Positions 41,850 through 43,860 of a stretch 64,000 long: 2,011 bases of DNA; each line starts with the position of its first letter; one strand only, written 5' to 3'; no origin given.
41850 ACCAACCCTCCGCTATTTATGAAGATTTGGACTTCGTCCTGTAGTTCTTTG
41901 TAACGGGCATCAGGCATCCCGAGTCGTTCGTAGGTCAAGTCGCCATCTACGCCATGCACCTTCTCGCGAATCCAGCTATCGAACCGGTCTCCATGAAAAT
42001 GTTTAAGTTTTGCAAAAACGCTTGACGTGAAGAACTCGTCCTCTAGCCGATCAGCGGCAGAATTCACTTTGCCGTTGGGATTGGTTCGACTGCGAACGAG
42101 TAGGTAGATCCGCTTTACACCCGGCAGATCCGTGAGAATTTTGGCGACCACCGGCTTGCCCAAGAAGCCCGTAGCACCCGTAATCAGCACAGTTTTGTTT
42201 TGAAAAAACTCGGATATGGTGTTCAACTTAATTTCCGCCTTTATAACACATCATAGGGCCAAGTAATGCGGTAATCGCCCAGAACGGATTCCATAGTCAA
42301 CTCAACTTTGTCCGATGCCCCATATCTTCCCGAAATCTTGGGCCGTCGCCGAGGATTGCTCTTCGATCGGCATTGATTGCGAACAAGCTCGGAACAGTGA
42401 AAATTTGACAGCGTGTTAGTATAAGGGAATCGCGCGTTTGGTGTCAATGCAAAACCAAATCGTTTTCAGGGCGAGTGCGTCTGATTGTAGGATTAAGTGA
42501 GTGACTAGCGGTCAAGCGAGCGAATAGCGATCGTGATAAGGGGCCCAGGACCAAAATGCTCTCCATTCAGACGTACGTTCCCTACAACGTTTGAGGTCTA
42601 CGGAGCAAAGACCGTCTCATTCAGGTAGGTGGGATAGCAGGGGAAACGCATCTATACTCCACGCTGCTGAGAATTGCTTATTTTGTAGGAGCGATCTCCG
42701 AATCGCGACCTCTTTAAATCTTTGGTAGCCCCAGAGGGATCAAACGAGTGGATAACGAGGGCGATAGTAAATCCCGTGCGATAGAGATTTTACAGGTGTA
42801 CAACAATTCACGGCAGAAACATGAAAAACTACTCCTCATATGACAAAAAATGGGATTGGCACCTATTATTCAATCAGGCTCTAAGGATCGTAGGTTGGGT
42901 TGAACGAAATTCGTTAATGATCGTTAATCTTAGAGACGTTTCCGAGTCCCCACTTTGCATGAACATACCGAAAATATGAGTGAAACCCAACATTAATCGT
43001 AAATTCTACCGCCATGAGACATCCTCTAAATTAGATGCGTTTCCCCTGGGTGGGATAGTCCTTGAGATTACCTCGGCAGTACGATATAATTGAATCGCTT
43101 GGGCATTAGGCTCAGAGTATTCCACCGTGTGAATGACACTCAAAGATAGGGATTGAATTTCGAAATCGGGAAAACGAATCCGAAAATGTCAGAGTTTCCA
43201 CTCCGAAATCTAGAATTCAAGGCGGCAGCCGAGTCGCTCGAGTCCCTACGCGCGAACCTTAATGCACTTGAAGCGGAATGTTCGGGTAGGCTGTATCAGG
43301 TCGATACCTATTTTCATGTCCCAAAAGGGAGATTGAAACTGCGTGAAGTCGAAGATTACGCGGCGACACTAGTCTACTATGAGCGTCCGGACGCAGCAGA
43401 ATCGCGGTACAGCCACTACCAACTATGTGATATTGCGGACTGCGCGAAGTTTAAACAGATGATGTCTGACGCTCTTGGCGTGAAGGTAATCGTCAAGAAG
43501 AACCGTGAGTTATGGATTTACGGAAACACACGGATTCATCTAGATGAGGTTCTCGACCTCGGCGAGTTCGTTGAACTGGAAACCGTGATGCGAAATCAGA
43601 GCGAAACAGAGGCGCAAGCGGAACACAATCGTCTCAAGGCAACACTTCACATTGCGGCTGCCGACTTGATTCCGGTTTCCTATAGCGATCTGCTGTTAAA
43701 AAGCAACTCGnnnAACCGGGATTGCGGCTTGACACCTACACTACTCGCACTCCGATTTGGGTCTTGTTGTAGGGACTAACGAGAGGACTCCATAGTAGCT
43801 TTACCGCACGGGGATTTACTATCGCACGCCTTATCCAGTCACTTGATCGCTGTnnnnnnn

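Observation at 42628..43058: Transposon-like insertion footprint: 411-bp element with perfect 16-bp terminal inverted repeats and a 10-bp target-site duplication, carrying nested MITEs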

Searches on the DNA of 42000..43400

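Call 51: search_rna_families(source=window, start=42000, end=43400, threshold=evalue, max_evalue=1)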
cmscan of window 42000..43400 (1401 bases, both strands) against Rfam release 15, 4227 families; matches with E-value up to 1: 0.
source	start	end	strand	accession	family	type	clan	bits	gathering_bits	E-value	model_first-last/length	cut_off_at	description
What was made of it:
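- Tried and rejected: Rfam gave no match in 42000-43400 at E <= 1 (call 51).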

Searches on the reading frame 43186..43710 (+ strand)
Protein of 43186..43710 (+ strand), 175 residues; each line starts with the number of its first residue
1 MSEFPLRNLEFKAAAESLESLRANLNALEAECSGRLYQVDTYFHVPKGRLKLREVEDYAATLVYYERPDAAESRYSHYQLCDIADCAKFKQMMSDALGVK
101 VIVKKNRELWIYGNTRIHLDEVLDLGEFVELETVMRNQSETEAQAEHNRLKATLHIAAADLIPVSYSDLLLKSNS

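Call 29: find_encoding_contigs(protein=window:43186-43710:+, flank=6000, max_places=10)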
Protein seq(175 aa) (175 aa): no gene with exactly this product is on record in the collection.
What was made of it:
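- Tried and rejected: Exact look-up of the window's 175-aa cyclase found nothing on record (call 29).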

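Call 30: find_homologous_proteins(query=window:43186-43710:+, max_evalue=1e-20)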
Query seq(175 aa) (175 aa): 556 proteins with E <= 1e-20 among 680 candidates; the best 120 are listed.
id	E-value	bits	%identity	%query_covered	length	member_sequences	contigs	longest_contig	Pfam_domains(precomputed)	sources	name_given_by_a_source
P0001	2.6e-107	374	98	100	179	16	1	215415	PF01928.27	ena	-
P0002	3.5e-98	344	91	100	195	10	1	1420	PF01928.27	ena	-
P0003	1.9e-95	335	90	99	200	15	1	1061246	PF01928.27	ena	-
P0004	1.5e-94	332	89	100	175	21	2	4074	PF01928.27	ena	-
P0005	3.0e-93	328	87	100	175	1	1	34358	PF01928.27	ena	-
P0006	2.5e-90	318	86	99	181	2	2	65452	PF01928.27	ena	-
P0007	1.4e-89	316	86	99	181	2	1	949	PF01928.27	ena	-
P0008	1.7e-89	316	84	99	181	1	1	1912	PF01928.27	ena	-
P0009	4.3e-89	314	84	99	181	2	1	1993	PF01928.27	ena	-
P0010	7.0e-89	314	84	99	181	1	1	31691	PF01928.27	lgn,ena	-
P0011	6.3e-88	311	84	99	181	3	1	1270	PF01928.27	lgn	-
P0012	1.6e-86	306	83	99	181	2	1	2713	PF01928.27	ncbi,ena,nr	ncbi:MAG: class IV adenylate cyclase [Candidatus Poribacteria bacterium]|nr:class IV adenylate cycla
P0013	1.2e-80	287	81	98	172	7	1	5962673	PF01928.27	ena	-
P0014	8.0e-79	281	79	100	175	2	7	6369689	PF01928.27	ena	-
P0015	1.2e-75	271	74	100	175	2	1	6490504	PF01928.27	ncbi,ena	-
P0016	2.1e-75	270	74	100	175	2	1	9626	PF01928.27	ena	-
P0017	2.2e-74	267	73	100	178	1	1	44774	PF01928.27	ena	-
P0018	2.8e-74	266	76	99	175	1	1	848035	PF01928.27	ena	-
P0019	8.1e-74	265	71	100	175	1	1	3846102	PF01928.27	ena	-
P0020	1.4e-73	264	74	100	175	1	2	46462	PF01928.27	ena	-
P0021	1.9e-73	264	74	97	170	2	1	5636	PF01928.27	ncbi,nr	ncbi:MAG: class IV adenylate cyclase, partial [Candidatus Poribacteria bacterium]|nr:class IV adenyl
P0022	3.9e-72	259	70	100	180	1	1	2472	PF01928.27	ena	-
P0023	8.6e-71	255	69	100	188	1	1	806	PF01928.27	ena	-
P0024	4.4e-66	240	67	100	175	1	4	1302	PF01928.27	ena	-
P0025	3.2e-62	227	66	95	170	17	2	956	PF01928.27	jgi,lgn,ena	jgi:predicted adenylyl cyclase CyaB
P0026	1.1e-60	222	62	94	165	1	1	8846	PF01928.27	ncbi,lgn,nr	ncbi:MAG: class IV adenylate cyclase [Candidatus Poribacteria bacterium]|nr:class IV adenylate cycla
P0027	1.1e-59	219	62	97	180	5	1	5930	PF01928.27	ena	-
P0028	4.6e-59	217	64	94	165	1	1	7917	PF01928.27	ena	-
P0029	1.2e-58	215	62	98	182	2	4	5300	PF01928.27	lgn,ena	-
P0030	2.1e-58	215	62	95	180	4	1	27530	PF01928.27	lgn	-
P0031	3.3e-58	214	61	97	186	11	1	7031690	PF01928.27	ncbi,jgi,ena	jgi:predicted adenylyl cyclase CyaB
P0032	1.4e-57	212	64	94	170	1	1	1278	PF01928.27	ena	-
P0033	4.6e-57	210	62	94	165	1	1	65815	PF01928.27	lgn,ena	-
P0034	6.8e-57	210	62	94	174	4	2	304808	PF01928.27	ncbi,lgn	-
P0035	8.0e-57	210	60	96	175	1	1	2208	PF01928.27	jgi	-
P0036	9.5e-57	209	61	94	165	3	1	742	PF01928.27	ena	-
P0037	1.4e-56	209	61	94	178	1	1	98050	PF01928.27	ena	-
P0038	6.3e-56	207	61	94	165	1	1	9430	PF01928.27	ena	-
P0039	1.4e-55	205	59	94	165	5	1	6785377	PF01928.27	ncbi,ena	-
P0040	2.4e-55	205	59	95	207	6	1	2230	PF01928.27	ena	-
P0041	3.3e-55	204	59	94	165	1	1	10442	PF01928.27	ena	-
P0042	3.7e-55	204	59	94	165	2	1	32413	PF01928.27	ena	-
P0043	4.5e-55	204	60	94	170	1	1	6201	PF01928.27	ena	-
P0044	4.7e-55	204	60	94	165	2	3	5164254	PF01928.27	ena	-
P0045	5.1e-55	204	59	94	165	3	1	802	PF01928.27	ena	-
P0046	8.7e-55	203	61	94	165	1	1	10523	PF01928.27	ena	-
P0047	9.5e-55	203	59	94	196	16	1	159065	PF01928.27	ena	-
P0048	9.5e-55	203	59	94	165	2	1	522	PF01928.27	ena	-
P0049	1.3e-54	202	61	94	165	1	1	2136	PF01928.27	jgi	jgi:predicted adenylyl cyclase CyaB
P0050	2.6e-54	201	58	96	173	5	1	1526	PF01928.27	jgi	jgi:predicted adenylyl cyclase CyaB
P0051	3.4e-54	201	59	94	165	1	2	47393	PF01928.27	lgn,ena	-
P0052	4.3e-54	201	58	94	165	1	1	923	PF01928.27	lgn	-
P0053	8.5e-54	200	59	94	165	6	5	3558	PF01928.27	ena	-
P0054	2.6e-53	198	57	96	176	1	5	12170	PF01928.27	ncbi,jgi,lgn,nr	ncbi:class IV adenylate cyclase [Candidatus Poribacteria bacterium]|nr:class IV adenylate cyclase [C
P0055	2.7e-53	198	57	95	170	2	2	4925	PF01928.27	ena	-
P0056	3.0e-53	198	58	94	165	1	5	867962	PF01928.27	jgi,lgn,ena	jgi:predicted adenylyl cyclase CyaB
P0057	5.8e-53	197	57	94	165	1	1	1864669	PF01928.27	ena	-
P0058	7.9e-53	197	58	95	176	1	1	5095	PF01928.27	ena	-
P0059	1.4e-52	196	60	94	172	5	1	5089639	PF01928.27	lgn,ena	-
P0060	1.8e-52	195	57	95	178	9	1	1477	PF01928.27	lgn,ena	-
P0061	3.8e-52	194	58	94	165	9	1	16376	PF01928.27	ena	-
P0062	9.8e-52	193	59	93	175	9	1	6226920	PF01928.27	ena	-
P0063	1.4e-51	192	59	93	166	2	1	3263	PF01928.27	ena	-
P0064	2.1e-51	192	62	83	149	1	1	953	PF01928.27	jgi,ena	-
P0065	2.6e-51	192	58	94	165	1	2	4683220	PF01928.27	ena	-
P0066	3.5e-51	191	57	95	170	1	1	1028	PF01928.27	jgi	jgi:predicted adenylyl cyclase CyaB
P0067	3.7e-51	191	57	95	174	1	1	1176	PF01928.27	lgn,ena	-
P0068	3.7e-51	191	59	94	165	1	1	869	PF01928.27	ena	-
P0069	3.8e-51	191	57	94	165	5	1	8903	PF01928.27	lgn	-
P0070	5.3e-51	191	75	71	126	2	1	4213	PF01928.27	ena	-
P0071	1.1e-50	190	59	93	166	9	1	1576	PF01928.27,PF01643.24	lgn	-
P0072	6.7e-50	187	58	93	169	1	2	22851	PF01928.27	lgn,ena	-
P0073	6.9e-50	187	59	93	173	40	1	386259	PF01928.27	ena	-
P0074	9.0e-50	187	56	93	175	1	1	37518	PF01928.27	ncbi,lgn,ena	-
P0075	9.8e-50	187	58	94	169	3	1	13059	PF01928.27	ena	-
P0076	1.1e-49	186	57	93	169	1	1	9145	PF01928.27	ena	-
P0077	1.1e-49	186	58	94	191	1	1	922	PF01928.27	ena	-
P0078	1.2e-49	186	57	93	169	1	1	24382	PF01928.27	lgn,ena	-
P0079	2.7e-49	185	56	95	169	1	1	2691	PF01928.27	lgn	-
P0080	4.2e-49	184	57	93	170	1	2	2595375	PF01928.27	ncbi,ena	-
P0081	5.2e-49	184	54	94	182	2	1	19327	PF01928.27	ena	-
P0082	6.4e-49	184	56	94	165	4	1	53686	PF01928.27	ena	-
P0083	7.3e-49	184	55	93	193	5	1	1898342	PF01928.27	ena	-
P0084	9.2e-49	183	57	93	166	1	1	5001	PF01928.27,PF01643.24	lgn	-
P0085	9.3e-49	183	56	94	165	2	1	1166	PF01928.27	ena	-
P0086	1.2e-48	183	59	93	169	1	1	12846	PF01928.27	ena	-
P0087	1.4e-48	183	57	93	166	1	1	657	PF01928.27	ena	-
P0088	1.4e-48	183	57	93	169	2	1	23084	PF01928.27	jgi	-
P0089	1.5e-48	183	57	93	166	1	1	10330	PF01928.27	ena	-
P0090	1.8e-48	182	57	93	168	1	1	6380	PF01928.27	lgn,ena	-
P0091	2.0e-48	182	62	77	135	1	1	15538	PF01928.27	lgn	-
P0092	2.4e-48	182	56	95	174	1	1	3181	PF01928.27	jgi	jgi:predicted adenylyl cyclase CyaB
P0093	2.4e-48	182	58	93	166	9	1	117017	PF01928.27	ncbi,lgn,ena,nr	ncbi:MAG: class IV adenylate cyclase [Candidatus Poribacteria bacterium]|nr:class IV adenylate cycla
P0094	3.3e-48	182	63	77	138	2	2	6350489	PF01928.27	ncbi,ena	-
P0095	3.5e-48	181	55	94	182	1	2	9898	PF01928.27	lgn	-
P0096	3.8e-48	181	56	93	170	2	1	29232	PF01928.27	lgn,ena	-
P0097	5.1e-48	181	57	93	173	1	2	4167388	PF01928.27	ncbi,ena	-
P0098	5.8e-48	181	56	93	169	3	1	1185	PF01928.27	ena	-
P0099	6.5e-48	181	57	95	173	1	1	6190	PF01928.27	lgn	-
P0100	6.8e-48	181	56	93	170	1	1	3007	PF01928.27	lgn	-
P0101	7.9e-48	180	55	94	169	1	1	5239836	PF01928.27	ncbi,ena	-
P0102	9.7e-48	180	55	93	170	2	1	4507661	PF01928.27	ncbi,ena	-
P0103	9.7e-48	180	57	93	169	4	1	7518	PF01928.27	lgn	-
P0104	1.2e-47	180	56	95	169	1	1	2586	PF01928.27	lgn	-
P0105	1.3e-47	180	55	94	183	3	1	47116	PF01928.27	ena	-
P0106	1.4e-47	180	58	94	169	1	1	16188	PF01928.27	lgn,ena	-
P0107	2.8e-47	179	54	94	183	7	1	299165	PF01928.27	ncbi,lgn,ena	-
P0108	2.9e-47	178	55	93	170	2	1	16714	PF01928.27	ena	-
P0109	3.3e-47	178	58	93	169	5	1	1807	PF01928.27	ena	-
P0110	5.0e-47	178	54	94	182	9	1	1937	PF01928.27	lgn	-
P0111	5.2e-47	178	55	93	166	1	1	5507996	PF01928.27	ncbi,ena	-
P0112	6.1e-47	177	56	93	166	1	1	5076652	PF01928.27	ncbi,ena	-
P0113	6.2e-47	177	56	94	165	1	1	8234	PF01928.27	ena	-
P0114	6.4e-47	177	55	94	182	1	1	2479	PF01928.27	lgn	-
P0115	6.8e-47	177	57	93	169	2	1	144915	PF01928.27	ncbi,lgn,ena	-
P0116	8.6e-47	177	62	76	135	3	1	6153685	PF01928.27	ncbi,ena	-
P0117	9.1e-47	177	54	97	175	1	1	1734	PF01928.27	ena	-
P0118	1.0e-46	177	55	93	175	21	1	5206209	PF01928.27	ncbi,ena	-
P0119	1.1e-46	177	53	95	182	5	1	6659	PF01928.27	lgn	-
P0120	1.2e-46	176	55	93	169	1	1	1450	PF01928.27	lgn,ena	-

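Call 31: find_encoding_contigs(protein=P0001, flank=6000, max_places=3)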
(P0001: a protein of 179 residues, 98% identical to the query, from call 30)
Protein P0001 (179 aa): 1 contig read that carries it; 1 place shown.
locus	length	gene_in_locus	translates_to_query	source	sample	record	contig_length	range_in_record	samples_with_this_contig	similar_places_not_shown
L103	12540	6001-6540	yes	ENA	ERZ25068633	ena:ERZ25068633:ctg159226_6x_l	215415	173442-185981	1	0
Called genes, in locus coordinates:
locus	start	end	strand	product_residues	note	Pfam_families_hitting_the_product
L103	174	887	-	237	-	PF00702:Hydrolase (weak), PF08282:Hydrolase_3 (faint), PF12710:HAD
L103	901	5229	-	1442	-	PF07993:NAD_binding_4, PF03015:Sterile, PF00501:AMP-binding, PF23562:AMP-binding_C_3 (weak), PF13193:AMP-binding_C (weak), PF00550:PP-binding, PF01553:Acyltransferase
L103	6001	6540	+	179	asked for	PF01928:CYTH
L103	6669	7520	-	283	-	PF04909:Amidohydro_2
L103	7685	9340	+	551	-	PF00206:Lyase_1, PF14698:ASL_C2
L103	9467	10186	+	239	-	PF03330:DPBB_1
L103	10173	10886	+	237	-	PF00215:OMPdecase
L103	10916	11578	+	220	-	PF00226:DnaJ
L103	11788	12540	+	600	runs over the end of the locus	PF00009:GTP_EFTU, PF03144:GTP_EFTU_D2, PF00679:EFG_C, PF06421:LepA_C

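Call 32: find_encoding_contigs(protein=P0003, flank=6000, max_places=3)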
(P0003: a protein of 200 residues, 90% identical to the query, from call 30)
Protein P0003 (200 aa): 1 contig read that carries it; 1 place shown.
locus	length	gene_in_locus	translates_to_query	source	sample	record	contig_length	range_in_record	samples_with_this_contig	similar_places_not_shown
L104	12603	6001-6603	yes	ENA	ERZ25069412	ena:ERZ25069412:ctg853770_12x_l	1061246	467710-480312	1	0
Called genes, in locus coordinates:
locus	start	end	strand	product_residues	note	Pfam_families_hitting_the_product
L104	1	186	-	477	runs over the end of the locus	-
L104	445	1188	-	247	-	PF00702:Hydrolase, PF08282:Hydrolase_3 (faint), PF12710:HAD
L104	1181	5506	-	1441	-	PF07993:NAD_binding_4, PF03015:Sterile, PF00501:AMP-binding, PF23562:AMP-binding_C_3 (weak), PF13193:AMP-binding_C (weak), PF00550:PP-binding (weak), PF01553:Acyltransferase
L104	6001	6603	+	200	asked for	PF01928:CYTH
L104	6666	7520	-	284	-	PF04909:Amidohydro_2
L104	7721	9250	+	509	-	PF00206:Lyase_1, PF14698:ASL_C2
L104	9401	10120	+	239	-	PF03330:DPBB_1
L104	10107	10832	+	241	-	PF00215:OMPdecase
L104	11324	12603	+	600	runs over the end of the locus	PF00009:GTP_EFTU, PF03144:GTP_EFTU_D2, PF00679:EFG_C, PF06421:LepA_C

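Call 33: find_encoding_contigs(protein=P0005, flank=6000, max_places=3)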
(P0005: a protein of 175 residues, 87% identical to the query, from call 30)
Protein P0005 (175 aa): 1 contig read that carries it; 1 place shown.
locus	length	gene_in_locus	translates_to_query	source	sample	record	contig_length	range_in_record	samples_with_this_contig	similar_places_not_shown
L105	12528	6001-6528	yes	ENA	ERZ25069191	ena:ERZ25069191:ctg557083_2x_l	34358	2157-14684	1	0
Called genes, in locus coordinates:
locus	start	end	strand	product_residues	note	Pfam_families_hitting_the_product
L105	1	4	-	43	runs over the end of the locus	-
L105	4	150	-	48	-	-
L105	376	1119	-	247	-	PF00702:Hydrolase (weak), PF08282:Hydrolase_3 (faint), PF12710:HAD, PF24694:LNS2_PITM1-3 (faint)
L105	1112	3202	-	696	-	PF00501:AMP-binding, PF13193:AMP-binding_C (weak), PF00550:PP-binding, PF01553:Acyltransferase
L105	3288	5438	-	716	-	PF07993:NAD_binding_4, PF03015:Sterile, PF00501:AMP-binding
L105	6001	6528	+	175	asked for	PF01928:CYTH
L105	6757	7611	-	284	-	PF04909:Amidohydro_2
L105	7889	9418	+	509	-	PF00206:Lyase_1, PF14698:ASL_C2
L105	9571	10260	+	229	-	PF03330:DPBB_1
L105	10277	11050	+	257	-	PF00215:OMPdecase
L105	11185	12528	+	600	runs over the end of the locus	PF00009:GTP_EFTU, PF03144:GTP_EFTU_D2, PF00679:EFG_C, PF06421:LepA_C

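Call 34: find_encoding_contigs(protein=P0006, flank=6000, max_places=3)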
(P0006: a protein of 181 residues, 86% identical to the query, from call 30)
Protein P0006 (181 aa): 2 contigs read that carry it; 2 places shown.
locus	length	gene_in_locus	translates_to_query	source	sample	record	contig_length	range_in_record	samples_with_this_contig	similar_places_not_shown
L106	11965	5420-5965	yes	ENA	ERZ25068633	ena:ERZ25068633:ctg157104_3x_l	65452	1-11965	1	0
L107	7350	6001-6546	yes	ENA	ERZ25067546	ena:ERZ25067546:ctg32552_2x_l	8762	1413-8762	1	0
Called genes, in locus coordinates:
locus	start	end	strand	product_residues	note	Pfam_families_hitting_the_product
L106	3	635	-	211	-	?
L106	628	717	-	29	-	-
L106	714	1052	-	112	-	PF01553:Acyltransferase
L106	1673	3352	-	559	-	PF00501:AMP-binding, PF13193:AMP-binding_C (weak)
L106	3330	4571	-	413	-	PF07993:NAD_binding_4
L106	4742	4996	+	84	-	-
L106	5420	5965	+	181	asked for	PF01928:CYTH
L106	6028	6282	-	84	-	PF04909:Amidohydro_2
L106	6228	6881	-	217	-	PF04909:Amidohydro_2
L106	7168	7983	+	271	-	PF00206:Lyase_1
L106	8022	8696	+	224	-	PF14698:ASL_C2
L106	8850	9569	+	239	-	PF03330:DPBB_1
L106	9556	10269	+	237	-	PF00215:OMPdecase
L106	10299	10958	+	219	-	PF00226:DnaJ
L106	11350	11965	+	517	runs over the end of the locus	PF00009:GTP_EFTU, PF03144:GTP_EFTU_D2, PF00679:EFG_C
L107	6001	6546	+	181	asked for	PF01928:CYTH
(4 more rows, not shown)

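Call 37: find_encoding_contigs(protein=P0002, flank=6000, max_places=4)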
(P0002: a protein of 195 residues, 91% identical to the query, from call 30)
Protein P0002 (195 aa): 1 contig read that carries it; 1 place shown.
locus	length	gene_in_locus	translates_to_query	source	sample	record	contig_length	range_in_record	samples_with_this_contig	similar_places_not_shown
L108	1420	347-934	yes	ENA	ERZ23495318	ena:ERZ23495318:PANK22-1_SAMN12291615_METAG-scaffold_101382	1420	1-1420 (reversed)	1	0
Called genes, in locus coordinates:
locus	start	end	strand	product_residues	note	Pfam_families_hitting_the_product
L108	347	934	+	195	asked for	PF01928:CYTH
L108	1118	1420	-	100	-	?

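Call 38: find_encoding_contigs(protein=P0004, flank=6000, max_places=4)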
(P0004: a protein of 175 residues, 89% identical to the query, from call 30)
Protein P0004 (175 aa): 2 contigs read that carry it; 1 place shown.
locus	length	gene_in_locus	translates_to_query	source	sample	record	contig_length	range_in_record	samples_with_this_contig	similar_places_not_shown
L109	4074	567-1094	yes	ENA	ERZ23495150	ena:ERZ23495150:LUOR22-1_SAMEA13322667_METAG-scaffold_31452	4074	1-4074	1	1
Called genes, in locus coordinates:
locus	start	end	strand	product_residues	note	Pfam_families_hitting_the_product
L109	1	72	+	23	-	?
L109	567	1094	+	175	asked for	PF01928:CYTH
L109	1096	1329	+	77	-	-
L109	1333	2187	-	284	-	PF04909:Amidohydro_2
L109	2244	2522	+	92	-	-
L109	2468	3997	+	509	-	PF00206:Lyase_1, PF14698:ASL_C2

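Call 60: list_cluster_members(proteins=[P0001])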
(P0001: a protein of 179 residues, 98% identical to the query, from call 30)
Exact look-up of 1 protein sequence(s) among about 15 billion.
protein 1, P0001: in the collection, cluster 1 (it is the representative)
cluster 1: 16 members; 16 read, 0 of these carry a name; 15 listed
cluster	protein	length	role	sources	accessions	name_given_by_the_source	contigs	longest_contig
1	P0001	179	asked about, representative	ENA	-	-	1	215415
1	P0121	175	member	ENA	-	-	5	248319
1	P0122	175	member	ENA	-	-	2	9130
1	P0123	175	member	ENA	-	-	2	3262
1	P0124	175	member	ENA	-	-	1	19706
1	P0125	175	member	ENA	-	-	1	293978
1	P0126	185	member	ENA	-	-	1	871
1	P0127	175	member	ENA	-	-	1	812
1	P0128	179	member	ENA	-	-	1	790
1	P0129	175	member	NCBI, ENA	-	-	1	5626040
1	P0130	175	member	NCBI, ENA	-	-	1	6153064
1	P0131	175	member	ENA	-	-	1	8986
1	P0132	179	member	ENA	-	-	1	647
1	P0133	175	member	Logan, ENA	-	-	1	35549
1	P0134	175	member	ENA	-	-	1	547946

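Call 62: find_encoding_contigs(protein=P0125, flank=2500, max_places=3)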
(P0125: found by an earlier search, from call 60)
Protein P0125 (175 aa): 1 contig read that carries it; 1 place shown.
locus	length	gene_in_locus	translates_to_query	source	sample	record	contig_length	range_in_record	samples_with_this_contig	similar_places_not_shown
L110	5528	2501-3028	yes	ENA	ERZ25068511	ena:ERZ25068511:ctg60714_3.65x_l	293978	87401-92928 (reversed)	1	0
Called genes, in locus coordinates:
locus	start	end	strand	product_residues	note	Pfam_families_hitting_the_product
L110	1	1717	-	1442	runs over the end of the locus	PF07993:NAD_binding_4, PF03015:Sterile, PF00501:AMP-binding, PF23562:AMP-binding_C_3 (faint), PF13193:AMP-binding_C (weak), PF00550:PP-binding, PF01553:Acyltransferase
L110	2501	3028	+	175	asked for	PF01928:CYTH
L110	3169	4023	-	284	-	PF04909:Amidohydro_2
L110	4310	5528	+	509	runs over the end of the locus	PF00206:Lyase_1, PF14698:ASL_C2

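Call 63: find_encoding_contigs(protein=P0134, flank=2500, max_places=3)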
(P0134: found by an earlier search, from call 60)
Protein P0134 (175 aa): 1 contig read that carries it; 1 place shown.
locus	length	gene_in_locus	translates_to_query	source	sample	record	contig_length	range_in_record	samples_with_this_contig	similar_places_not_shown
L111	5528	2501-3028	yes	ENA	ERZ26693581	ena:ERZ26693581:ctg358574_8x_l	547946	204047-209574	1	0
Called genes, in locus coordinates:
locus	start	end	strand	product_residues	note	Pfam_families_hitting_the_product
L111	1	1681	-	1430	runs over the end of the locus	PF07993:NAD_binding_4, PF03015:Sterile, PF00501:AMP-binding, PF23562:AMP-binding_C_3 (weak), PF13193:AMP-binding_C (weak), PF00550:PP-binding, PF01553:Acyltransferase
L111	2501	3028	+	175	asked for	PF01928:CYTH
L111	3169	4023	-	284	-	PF04909:Amidohydro_2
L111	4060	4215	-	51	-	-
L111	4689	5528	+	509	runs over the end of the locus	PF00206:Lyase_1, PF14698:ASL_C2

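Call 65: find_encoding_contigs(protein=P0124, flank=2500, max_places=3)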
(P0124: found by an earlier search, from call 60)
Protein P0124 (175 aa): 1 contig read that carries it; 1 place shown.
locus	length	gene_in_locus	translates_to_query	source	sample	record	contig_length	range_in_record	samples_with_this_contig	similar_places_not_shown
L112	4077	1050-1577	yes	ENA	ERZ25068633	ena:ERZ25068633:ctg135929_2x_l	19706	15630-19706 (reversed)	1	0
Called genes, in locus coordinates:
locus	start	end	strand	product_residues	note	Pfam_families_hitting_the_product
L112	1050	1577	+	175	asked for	PF01928:CYTH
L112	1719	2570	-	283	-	PF04909:Amidohydro_2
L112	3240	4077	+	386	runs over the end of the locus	PF00206:Lyase_1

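Call 66: find_encoding_contigs(protein=P0122, flank=2500, max_places=3)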
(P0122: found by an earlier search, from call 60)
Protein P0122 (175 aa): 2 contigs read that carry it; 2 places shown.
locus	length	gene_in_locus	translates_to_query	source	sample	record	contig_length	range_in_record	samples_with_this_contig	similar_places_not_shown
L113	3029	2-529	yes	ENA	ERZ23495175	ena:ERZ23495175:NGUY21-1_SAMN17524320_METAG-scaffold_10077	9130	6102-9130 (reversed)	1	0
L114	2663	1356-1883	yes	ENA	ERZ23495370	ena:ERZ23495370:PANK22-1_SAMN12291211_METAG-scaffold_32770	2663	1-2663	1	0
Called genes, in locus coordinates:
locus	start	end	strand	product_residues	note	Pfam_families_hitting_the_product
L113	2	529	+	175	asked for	PF01928:CYTH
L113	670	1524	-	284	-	PF04909:Amidohydro_2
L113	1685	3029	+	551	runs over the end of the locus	PF00206:Lyase_1, PF14698:ASL_C2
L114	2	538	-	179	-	?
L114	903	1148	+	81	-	-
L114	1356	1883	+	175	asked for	PF01928:CYTH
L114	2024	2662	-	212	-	?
